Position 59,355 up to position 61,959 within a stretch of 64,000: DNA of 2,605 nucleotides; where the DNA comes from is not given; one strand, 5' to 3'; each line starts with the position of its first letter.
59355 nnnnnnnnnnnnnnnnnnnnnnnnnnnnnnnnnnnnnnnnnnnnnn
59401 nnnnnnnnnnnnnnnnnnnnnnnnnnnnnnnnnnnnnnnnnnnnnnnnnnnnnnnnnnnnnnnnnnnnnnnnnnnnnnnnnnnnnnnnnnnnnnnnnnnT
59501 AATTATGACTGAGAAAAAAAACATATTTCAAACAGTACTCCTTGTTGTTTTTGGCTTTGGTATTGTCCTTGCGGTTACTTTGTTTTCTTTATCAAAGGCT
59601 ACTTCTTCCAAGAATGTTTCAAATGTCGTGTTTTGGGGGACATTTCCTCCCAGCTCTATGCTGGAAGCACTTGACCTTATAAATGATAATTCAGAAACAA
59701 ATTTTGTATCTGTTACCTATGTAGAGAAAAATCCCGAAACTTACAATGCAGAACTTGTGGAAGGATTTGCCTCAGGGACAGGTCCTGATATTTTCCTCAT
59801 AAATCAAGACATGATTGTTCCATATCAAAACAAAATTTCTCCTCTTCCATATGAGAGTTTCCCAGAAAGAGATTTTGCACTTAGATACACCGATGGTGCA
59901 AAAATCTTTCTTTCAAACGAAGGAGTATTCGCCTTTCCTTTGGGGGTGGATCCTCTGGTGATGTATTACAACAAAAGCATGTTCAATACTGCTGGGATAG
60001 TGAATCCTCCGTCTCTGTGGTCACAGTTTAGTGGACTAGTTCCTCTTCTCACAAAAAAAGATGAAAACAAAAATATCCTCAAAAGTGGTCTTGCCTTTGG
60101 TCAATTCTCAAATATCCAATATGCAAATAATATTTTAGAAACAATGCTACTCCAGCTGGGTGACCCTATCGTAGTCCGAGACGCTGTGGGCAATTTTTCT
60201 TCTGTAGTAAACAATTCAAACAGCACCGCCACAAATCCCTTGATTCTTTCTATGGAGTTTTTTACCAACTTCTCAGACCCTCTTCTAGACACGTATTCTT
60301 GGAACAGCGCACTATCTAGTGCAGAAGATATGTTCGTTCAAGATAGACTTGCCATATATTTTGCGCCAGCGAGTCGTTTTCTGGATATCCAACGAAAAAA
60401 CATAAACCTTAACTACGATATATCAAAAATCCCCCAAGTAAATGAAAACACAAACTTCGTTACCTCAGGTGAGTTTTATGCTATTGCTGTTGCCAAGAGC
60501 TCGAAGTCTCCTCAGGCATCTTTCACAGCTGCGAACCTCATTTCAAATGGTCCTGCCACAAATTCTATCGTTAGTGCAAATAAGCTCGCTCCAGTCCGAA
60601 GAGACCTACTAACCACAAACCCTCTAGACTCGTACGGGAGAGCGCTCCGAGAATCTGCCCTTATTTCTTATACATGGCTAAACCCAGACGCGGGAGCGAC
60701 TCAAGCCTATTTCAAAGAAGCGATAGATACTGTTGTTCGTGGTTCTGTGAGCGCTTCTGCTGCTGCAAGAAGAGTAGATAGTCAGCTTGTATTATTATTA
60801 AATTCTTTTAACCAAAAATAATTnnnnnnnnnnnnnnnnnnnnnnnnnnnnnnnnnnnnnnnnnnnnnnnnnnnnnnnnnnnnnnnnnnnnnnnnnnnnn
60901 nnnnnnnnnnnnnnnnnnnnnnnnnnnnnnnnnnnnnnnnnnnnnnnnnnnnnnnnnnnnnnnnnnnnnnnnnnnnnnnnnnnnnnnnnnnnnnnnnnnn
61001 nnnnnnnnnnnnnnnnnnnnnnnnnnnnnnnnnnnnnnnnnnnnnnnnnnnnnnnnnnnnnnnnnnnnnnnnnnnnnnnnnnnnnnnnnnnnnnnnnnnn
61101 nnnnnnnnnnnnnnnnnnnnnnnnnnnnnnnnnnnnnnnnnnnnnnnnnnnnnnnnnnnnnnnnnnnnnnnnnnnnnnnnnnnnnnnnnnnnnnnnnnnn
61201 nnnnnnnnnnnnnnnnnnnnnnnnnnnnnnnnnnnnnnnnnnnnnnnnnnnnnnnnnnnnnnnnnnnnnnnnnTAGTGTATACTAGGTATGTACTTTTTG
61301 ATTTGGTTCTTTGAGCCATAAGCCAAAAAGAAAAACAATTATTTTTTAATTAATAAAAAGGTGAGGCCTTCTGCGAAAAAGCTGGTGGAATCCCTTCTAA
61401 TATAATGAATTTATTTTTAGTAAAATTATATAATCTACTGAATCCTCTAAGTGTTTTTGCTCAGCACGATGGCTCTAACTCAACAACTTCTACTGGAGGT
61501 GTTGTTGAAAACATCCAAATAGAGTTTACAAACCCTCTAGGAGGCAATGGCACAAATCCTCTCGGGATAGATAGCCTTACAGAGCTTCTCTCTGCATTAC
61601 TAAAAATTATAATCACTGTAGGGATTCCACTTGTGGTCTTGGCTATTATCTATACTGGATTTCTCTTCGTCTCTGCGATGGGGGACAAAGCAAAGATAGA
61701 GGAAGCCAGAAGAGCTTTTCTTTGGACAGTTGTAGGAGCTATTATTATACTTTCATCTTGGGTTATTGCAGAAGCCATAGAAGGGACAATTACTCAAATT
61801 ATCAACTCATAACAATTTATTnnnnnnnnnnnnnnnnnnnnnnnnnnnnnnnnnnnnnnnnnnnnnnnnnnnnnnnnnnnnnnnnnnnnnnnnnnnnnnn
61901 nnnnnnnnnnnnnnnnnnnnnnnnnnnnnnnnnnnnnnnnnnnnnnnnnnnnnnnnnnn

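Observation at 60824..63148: Array of five tandem, divergent pilin-like paralogs (signal peptide + TM–basic loop–TM) reminiscent of TrbC/VirB2 conjugative pilins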

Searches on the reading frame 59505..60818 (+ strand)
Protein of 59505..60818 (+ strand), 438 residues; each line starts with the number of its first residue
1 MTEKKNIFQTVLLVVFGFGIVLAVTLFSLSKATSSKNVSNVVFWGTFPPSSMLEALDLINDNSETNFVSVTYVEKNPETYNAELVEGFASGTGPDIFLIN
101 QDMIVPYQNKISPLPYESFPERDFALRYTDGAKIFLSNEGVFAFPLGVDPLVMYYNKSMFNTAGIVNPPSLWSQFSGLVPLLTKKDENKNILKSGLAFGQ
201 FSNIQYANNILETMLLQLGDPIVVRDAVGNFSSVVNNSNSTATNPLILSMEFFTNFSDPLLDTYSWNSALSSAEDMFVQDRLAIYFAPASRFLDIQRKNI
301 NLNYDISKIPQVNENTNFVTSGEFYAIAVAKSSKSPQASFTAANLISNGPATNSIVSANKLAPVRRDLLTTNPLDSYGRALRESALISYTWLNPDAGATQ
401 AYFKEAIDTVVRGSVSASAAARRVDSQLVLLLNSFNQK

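Call 3: search_protein_families(library=pfam, proteins=[window:59505-60818:+], max_evalue=1)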
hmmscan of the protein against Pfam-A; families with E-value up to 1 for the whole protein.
window:59505-60818:+ (438 aa): 2 families
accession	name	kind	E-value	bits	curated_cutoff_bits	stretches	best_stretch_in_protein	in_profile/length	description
PF13416.11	SBP_bac_8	-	4.1e-13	50.2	27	1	63-371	8-268/279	Bacterial extracellular solute-binding protein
PF01547.30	SBP_bac_1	-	3.2e-12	47.5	26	1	68-338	24-292/307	Bacterial extracellular solute-binding protein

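Call 4: search_protein_families(library=ncbifam, proteins=[window:59505-60818:+], max_evalue=1)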
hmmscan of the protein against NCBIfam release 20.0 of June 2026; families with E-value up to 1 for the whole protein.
window:59505-60818:+ (438 aa): 2 families
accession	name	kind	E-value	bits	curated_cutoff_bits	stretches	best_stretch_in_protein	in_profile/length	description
NF053763.1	ABCarbgalBndGanS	equivalog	9.1e-06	24.7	700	1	34-233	34-216/420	galactooligosaccharide ABC transporter substrate-binding protein GanS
NF007011.0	PRK09474.1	equivalog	6e-05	22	291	1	75-186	64-169/396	maltose/maltodextrin ABC transporter substrate-binding protein MalE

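Call 39: find_related_loci(query=A4, collection=genome_contigs, flank=10000)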
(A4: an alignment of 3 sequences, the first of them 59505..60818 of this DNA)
Query A4 (438 aa) in genome_contigs; peptide patterns used: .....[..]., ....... (x = any residue, [..] = any of these).
176 stretches matched a pattern; 14 encode a relative of the query (tblastn E <= 1e-3); 14 distinct loci.
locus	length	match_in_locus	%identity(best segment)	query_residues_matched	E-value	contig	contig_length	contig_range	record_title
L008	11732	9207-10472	64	1-421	0e+0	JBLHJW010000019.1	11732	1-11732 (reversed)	MAG: Candidatus Paceibacteria bacterium isolate 3300054698_52 Ga0535670_0011086, whole genome shotgun sequence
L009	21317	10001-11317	61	1-438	3e-179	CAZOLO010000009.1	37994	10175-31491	MAG TPA_asm: uncultured Candidatus Saccharibacteria bacterium isolate SRP118108_co5_556 genome assembly, contig: NODE_69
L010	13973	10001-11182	39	18-413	1e-89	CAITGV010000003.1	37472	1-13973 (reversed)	uncultured bacterium isolate Umea1p3_bin-723 genome assembly, contig: bin-723:3/5, whole genome shotgun sequence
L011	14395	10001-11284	36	8-432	8e-82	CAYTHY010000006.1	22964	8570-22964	MAG TPA_asm: uncultured Candidatus Saccharibacteria bacterium isolate SRP128015_co3_294 genome assembly, contig: NODE_21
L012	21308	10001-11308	29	1-436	2e-58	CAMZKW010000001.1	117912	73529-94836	Candidatus Campbellbacteria bacterium isolate RB_MAG_00022 genome assembly, contig: RB_MAG_00022_000000000006, whole gen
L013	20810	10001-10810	24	80-367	7e-11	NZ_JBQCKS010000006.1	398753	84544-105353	Paenibacillus sp. SAFN-054 NODE_6_length_398753_cov_684.863438, whole genome shotgun sequence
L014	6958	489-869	30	78-191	1e-7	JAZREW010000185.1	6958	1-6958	MAG: Acutalibacteraceae bacterium isolate T1900045498_YK20190192.MAGScoT_cleanbin_000012 SGB_7461_k141_3141898, whole ge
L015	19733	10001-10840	23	78-367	1e-6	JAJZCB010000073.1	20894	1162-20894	MAG: Bacillota bacterium isolate JA1.bin52 NODE_1878_length_20894_cov_3.364569, whole genome shotgun sequence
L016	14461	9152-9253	53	140-173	2e-6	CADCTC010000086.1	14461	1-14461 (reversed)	MAG: uncultured Chloroflexi bacterium isolate AVDCRST_MAG77 genome assembly, contig: NODE161, whole genome shotgun seque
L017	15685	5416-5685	31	89-173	3e-6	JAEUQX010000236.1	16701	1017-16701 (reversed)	MAG: Anaerolineae bacterium isolate new MAG-262 k141_491736, whole genome shotgun sequence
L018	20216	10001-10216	41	142-210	3e-6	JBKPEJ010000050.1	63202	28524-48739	MAG: Pseudomonadota bacterium isolate GB_EKS_MAG_00001 GB_EKS_000001775739, whole genome shotgun sequence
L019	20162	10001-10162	39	117-172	5e-5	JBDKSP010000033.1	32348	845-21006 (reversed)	MAG: Armatimonadota bacterium isolate 6_bin.213 c_000000422740, whole genome shotgun sequence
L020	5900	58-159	47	140-173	8e-5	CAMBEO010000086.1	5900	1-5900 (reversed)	MAG: Thermoflexus hugenholtzii JAD2 isolate TH-11nov19-82 genome assembly, contig: TH-11nov19-C33582, whole genome shotg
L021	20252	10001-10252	32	142-240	1e-4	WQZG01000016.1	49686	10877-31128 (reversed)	MAG: Treponema sp. isolate Emb289P4bin7 Ga0123357_10000268, whole genome shotgun sequence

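Call 54: search_solved_structures(query=window:59505-60818:+, max_evalue=0.001)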
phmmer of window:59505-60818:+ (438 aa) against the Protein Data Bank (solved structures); distinct sequences matched with E-value up to 0.001: 0.

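Call 74: find_homologous_proteins(query=window:59505-60818:+, max_evalue=1e-10)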
Query window:59505-60818:+ (438 aa): 117 proteins with E <= 1e-10 among 8000 candidates.
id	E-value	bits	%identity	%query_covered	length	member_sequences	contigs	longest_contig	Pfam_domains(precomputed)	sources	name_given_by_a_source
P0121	3.5e-281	950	100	100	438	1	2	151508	PF13416.12,PF01547.31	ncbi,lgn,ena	-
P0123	3.7e-185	634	64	100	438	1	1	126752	PF13416.12,PF01547.31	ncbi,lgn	-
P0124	1.3e-184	632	65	99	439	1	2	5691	PF13416.12,PF01547.31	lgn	-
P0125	9.7e-182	623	64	99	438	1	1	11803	PF13416.12,PF01547.31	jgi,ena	jgi:ABC-type glycerol-3-phosphate transport system substrate-binding protein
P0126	4.4e-177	607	64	96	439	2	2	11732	PF13416.12,PF01547.31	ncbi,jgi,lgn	ncbi:MAG: ABC-type glycerol-3-phosphate transport system substrate-binding protein [Candidatus Pacei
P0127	1.8e-173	595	61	100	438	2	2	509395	PF13416.12,PF01547.31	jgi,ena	jgi:ABC-type glycerol-3-phosphate transport system substrate-binding protein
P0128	1.8e-171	589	59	100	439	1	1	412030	PF13416.12,PF01547.31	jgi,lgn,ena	jgi:multiple sugar transport system substrate-binding protein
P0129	3.4e-171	588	59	100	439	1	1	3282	PF13416.12,PF01547.31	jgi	jgi:ABC-type glycerol-3-phosphate transport system substrate-binding protein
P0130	1.2e-167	576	60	100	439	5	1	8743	PF13416.12,PF01547.31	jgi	-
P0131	2.3e-142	493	53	93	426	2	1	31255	PF13416.12,PF01547.31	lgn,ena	-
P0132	1.2e-138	481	63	79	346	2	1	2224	PF13416.12,PF01547.31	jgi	-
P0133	2.1e-121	424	57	76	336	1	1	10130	PF13416.12,PF01547.31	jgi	jgi:ABC-type glycerol-3-phosphate transport system substrate-binding protein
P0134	6.1e-97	343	37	99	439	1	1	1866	PF13416.12,PF01547.31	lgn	-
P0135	7.2e-89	317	38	98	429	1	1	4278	PF01547.31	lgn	-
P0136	8.4e-88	313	38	97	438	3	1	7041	PF13416.12,PF01547.31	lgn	-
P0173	3.2e-79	285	38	97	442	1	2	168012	PF13416.12,PF01547.31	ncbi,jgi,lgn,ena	ncbi:MAG: extracellular solute-binding protein [Candidatus Paceibacterota bacterium]|jgi:multiple su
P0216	9.7e-68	247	33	99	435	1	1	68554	PF01547.31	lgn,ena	-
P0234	2.1e-42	164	26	97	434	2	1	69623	PF01547.31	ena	-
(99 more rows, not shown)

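Call 76: find_encoding_contigs(protein=P0173, flank=10000, max_places=1)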
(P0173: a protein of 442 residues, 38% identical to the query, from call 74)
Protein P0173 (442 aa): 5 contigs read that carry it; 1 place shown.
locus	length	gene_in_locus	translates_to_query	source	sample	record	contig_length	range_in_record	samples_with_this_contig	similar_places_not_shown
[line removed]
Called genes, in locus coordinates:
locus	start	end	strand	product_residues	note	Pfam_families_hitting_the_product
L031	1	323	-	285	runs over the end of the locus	PF00551:Formyl_trans_N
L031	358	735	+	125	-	-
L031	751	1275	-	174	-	PF01327:Pep_deformylase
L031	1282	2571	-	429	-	PF13393:tRNA-synt_His, PF00587:tRNA-synt_2b, PF13393:tRNA-synt_His (weak), PF03129:HGTP_anticodon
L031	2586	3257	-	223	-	PF10502:Peptidase_S26, PF00717:Peptidase_S24 (weak)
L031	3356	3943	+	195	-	PF01195:Pept_tRNA_hydro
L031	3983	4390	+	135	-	PF24963:DUF7768 (weak)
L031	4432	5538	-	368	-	PF00575:S1 (weak), PF21543:CvfB_2nd (faint), PF21710:Spt6_S1 (faint), PF23459:S1_RRP5 (faint), PF00575:S1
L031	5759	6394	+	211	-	PF13483:Lactamase_B_3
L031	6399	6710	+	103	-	-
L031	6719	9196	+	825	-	PF00521:DNA_topoisoIV, PF03989:DNA_gyraseA_C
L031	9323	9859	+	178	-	PF01135:PCMT, PF01209:Ubie_methyltran, PF13847:Methyltransf_31, PF08241:Methyltransf_11, PF08242:Methyltransf_12 (weak), PF13649:Methyltransf_25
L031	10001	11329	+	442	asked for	PF01547:SBP_bac_1, PF13416:SBP_bac_8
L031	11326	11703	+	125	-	PF18895:T4SS_pilin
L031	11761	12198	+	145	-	PF18895:T4SS_pilin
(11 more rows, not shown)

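Call 77: find_encoding_contigs(protein=P0216, flank=10000, max_places=1)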
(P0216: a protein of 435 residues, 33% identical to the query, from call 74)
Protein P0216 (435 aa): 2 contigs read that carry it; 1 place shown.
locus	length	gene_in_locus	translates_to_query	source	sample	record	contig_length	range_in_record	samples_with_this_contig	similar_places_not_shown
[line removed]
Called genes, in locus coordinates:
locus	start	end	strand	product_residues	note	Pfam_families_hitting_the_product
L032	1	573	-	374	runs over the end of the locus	PF21543:CvfB_2nd (faint), PF21710:Spt6_S1 (faint), PF23459:S1_RRP5 (faint), PF00575:S1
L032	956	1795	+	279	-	-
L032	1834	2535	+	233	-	-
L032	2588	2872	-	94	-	-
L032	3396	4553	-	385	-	-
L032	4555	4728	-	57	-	-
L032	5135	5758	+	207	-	PF13483:Lactamase_B_3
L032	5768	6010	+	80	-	-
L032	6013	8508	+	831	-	PF00521:DNA_topoisoIV, PF03989:DNA_gyraseA_C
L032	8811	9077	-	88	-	-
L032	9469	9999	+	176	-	PF01135:PCMT (weak), PF01209:Ubie_methyltran (weak), PF01728:FtsJ (weak), PF13847:Methyltransf_31, PF08241:Methyltransf_11, PF08242:Methyltransf_12, PF13649:Methyltransf_25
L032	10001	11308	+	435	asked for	PF01547:SBP_bac_1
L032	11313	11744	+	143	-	PF18895:T4SS_pilin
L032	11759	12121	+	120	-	PF18895:T4SS_pilin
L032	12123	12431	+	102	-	-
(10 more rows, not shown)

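Call 78: find_encoding_contigs(protein=P0234, flank=10000, max_places=1)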
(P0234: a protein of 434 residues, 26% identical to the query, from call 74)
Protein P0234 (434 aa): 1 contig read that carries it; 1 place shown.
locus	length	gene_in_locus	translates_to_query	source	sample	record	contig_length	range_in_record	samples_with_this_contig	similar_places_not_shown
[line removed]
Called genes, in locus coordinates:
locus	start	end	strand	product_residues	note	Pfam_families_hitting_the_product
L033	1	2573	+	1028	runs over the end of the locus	PF02811:PHP, PF07733:DNA_pol3_alpha, PF17657:DNA_pol3_finger, PF14579:HHH_6, PF01336:tRNA_anti-codon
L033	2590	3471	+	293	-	-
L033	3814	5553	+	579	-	PF07973:tRNA_SAD, PF00587:tRNA-synt_2b, PF03129:HGTP_anticodon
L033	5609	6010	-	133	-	-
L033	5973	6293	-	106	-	-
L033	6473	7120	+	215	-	PF13483:Lactamase_B_3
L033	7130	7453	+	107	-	-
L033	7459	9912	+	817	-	PF00521:DNA_topoisoIV, PF03989:DNA_gyraseA_C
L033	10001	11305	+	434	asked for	PF01547:SBP_bac_1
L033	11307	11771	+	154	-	PF18895:T4SS_pilin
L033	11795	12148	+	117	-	PF18895:T4SS_pilin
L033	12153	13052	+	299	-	PF18895:T4SS_pilin (weak)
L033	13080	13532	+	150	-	PF18895:T4SS_pilin (weak)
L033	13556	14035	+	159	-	PF18895:T4SS_pilin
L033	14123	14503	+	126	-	PF18895:T4SS_pilin (weak)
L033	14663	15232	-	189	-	-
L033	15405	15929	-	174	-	-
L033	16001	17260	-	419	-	-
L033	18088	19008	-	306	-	PF02899:Phage_int_SAM_1, PF00589:Phage_integrase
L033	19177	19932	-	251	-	-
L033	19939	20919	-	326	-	PF02646:RmuC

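Call 89: predict_structure(alignment_id=A7)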
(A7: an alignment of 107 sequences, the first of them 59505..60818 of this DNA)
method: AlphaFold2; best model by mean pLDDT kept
length: 438 residues; sequences in the alignment: 107
mean_pLDDT: 94.2   pTM: 0.88
mean pLDDT of the five models: 94.2, 94.1, 93.3, 93.2, 92.2
residues with pLDDT >= 90: 391; 70-90: 36; 50-70: 10; < 50: 1
segments of 3 or more residues with pLDDT < 50: none
pLDDT, mean of each block of 10 residues (from residue 1): 71 94 82 74 98 96 95 98 97 97 96 98 97 96 98 98 97 95 96 95 96 92 92 91 91 96 96 98 98 96 97 89 98 97 97 95 95 88 96 96 97 97 97 94
secondary structure, 60 per line:
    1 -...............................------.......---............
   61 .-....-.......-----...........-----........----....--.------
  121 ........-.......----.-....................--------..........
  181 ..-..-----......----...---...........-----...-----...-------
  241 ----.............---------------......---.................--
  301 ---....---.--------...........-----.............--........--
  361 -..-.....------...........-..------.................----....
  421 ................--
elements in order: H2-32 E39-45 H49-61 H63-66 E68-74 H80-90 E96-100 H121-127 H130-135 E143-156 H157-162 H172-182 E191-196 H207-217 E223-225 E231-233 H245-257 H273-278 E282-288 H289-298 E304-307 E320-330 H336-348 H351-358 H366-369 H376-386 H396-412 H417-436

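Call 93: fold_search(model_id=the predicted structure, library=pdb)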
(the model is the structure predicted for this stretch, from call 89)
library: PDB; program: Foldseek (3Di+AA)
matches with E <= 10: 1562; with E <= 0.001: 1163
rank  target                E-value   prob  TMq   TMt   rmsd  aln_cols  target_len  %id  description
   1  5f7v_A                7.2e-22  1.00  0.64  0.71   5.3       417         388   17  ABC substrate-binding protein Lmo0181 from Listeria monocytogenes in complex with cycloalternan (released 2016-09-07)
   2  4r9g_A                8.3e-21  1.00  0.63  0.69   5.8       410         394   15  CpMnBP1 with Mannotriose Bound (released 2014-10-29)
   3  6rjy_A                1.0e-20  1.00  0.64  0.67   5.6       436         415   16  The crystal structure of AbnE, an arabino-oligosaccharide binding protein, in complex with arabinobiose (released 2020-04-15)
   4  4qsd_A                1.8e-20  1.00  0.63  0.71   5.2       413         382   14  Crystal structure of atu4361 sugar transporter from Agrobacterium Fabrum C58, target efi-510558, with bound sucrose (released 2014-08-06)
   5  6ffl_A                1.9e-20  1.00  0.62  0.69   5.5       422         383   16  Maltose/maltodextrin-binding domain MalE from Bdellovibrio bacteriovorus bound to maltotriose (released 2018-01-24)
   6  4qrz_A                3.6e-20  1.00  0.62  0.70   5.3       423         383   15  Crystal structure of sugar transporter atu4361 from agrobacterium fabrum c58, target efi-510558, with bound maltotrios (released 2014-07-16)
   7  2zyo_A                5.7e-20  1.00  0.69  0.78   3.6       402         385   13  Crystal structure of cyclo/maltodextrin-binding protein complexed with maltotetraose (released 2009-03-31)
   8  4r9f_A                8.0e-20  1.00  0.62  0.66   6.0       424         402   16  CpMnBP1 with Mannobiose Bound (released 2014-10-29)
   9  3uor_A                1.1e-19  1.00  0.72  0.79   4.5       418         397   14  The structure of the sugar-binding protein MalE from the phytopathogen Xanthomonas citri (released 2011-12-14)
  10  6dtu_A                1.1e-19  1.00  0.59  0.67   5.7       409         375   15  Maltotetraose bound T. maritima MalE1 (released 2018-09-19)
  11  5ci5_B                1.7e-19  1.00  0.64  0.70   5.5       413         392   16  Crystal Structure of an ABC transporter Solute Binding Protein from Thermotoga Lettingae TMO (Tlet_1705, TARGET EFI-51 (released 2015-07-22)
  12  6dts_B                1.8e-19  1.00  0.63  0.72   5.1       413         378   14  Maltotetraose bound T. maritima MalE2 (released 2018-09-19)
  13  5ysf_A                2.7e-19  1.00  0.68  0.76   4.7       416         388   14  Crystal structure of beta-1,2-glucooligosaccharide binding protein in complex with sophoropentaose (released 2018-05-02)
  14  5jj4_A                3.1e-19  1.00  0.56  0.47   5.8       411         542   17  Crystal Structure of a Variant Human Activation-induced Deoxycytidine Deaminase as an MBP fusion protein (released 2016-06-29)
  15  2gha_A                3.3e-19  1.00  0.57  0.65   6.0       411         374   16  Thermotoga maritima maltotriose binding protein bound with maltotriose (released 2007-02-06)
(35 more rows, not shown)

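Call 105: search_protein_families(library=phrogs, proteins=[window:59505-60818:+], max_evalue=0.01)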
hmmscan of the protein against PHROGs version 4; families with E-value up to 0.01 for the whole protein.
window:59505-60818:+ (438 aa): 0 families

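Call 106: search_protein_families(library=padloc, proteins=[window:59505-60818:+], max_evalue=0.01)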
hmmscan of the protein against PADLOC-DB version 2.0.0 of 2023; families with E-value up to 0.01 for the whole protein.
window:59505-60818:+ (438 aa): 0 families

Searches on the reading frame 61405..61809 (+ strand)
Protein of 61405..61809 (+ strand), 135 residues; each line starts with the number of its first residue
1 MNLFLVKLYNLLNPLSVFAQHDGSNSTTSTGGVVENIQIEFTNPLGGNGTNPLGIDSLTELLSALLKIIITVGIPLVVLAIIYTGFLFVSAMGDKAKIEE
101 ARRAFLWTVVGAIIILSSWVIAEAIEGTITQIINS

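Call 3: search_protein_families(library=pfam, proteins=[window:61405-61809:+], max_evalue=1)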
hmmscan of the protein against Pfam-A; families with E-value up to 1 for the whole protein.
window:61405-61809:+ (135 aa): 7 families
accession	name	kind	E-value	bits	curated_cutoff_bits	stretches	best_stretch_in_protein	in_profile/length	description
PF18895.5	T4SS_pilin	-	4.4e-09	36.7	26.6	1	56-125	3-71/71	Type IV secretion system pilin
PF04956.18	TrbC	-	0.0001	22.9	27.9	1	54-123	34-96/98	TrbC/VIRB2 pilin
PF01312.24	Bac_export_2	-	0.019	14.6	24.4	1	43-123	117-196/335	FlhB HrpN YscU SpaS Family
PF20389.3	DUF6684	-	0.1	13.2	24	1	74-127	19-71/79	Family of unknown function (DUF6684)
PF19607.4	DUF6112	-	0.11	12.8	25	1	54-115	12-70/88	Family of unknown function (DUF6112)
PF10140.15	YukC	-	0.22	10.9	27.4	1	66-107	193-234/357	WXG100 protein secretion system (Wss), protein YukC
PF10779.14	XhlA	-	0.57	10.8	34.7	0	96-115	42-61/67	Haemolysin XhlA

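Call 4: search_protein_families(library=ncbifam, proteins=[window:61405-61809:+], max_evalue=1)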
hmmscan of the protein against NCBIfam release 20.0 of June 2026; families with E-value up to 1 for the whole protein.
window:61405-61809:+ (135 aa): 2 families
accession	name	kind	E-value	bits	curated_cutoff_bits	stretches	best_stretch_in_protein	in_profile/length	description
NF045849.1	ICE_MMCAP2_0565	equivalog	1.5e-06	27.8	40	1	56-129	7-80/80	Mbov_0395 family pilin-like conjugal transfer protein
TIGR03926.1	T7_EssB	equivalog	0.022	13.6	229.75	1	67-107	214-254/377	type VII secretion protein EssB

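Call 105: search_protein_families(library=phrogs, proteins=[window:61405-61809:+], max_evalue=0.01)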
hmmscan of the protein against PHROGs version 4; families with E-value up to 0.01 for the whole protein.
window:61405-61809:+ (135 aa): 0 families

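Call 106: search_protein_families(library=padloc, proteins=[window:61405-61809:+], max_evalue=0.01)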
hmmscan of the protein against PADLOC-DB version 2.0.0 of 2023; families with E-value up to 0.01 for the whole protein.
window:61405-61809:+ (135 aa): 0 families
